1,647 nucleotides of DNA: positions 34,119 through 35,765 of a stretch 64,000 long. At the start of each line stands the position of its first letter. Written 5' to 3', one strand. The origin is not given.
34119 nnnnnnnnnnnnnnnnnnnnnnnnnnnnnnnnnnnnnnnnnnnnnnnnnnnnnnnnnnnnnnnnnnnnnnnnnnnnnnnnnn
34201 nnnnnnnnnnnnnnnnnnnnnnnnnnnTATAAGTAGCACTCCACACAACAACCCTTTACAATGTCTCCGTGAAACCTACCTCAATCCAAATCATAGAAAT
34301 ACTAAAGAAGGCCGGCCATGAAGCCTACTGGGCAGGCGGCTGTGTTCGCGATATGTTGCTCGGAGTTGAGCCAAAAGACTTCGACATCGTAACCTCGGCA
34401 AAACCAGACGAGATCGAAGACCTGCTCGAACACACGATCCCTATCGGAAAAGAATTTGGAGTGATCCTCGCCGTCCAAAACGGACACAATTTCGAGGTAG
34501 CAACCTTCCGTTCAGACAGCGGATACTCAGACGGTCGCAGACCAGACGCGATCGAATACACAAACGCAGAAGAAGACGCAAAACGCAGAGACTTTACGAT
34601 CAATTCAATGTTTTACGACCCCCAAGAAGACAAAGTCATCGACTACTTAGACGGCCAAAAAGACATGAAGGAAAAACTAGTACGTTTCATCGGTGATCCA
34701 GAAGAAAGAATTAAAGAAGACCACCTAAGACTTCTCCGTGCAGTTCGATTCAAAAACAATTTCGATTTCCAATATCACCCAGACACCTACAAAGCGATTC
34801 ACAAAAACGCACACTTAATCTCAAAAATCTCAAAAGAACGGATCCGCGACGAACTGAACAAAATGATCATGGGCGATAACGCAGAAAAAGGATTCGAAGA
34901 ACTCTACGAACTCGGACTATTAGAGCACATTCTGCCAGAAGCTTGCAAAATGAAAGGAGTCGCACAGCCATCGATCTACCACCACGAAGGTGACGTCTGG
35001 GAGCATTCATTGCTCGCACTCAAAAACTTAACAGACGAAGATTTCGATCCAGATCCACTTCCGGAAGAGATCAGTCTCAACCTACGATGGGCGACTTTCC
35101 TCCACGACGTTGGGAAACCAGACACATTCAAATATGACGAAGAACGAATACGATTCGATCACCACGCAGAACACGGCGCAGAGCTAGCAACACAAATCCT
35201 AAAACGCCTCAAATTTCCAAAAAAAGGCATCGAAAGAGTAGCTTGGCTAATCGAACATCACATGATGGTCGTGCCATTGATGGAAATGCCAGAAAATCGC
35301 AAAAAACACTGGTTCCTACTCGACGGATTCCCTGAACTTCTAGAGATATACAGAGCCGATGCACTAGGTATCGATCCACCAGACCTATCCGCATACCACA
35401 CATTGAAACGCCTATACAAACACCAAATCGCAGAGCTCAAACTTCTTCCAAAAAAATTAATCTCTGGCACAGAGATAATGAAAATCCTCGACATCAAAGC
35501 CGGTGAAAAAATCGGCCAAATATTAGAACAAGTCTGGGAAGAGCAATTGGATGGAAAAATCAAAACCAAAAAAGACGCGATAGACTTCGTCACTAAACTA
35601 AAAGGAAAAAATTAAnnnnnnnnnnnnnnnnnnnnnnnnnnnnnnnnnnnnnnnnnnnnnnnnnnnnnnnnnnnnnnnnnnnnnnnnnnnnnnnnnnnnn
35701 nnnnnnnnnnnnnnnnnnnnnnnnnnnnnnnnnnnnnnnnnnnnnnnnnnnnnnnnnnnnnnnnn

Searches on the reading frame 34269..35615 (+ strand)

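Call 60: search_protein_families(library=pfam, proteins=[window:34269-35615:+], max_evalue=0.0001)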
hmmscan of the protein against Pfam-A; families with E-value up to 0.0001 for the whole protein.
window:34269-35615:+ (448 aa): 4 families
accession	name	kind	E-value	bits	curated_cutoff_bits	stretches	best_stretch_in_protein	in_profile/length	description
PF01743.26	PolyA_pol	-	6.2e-39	133.6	23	1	19-139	1-126/126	Poly A polymerase head domain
PF12627.12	PolyA_pol_RNAbd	-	8.1e-24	83.6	22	1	166-225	1-60/64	Probable RNA and SrmB- binding site of polymerase A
PF01966.28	HD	-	1.6e-09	38.5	22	1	262-332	20-86/116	HD domain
PF13735.12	tRNA_NucTran2_2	-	3.1e-07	30.9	27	1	304-439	21-147/149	tRNA nucleotidyltransferase domain 2 putative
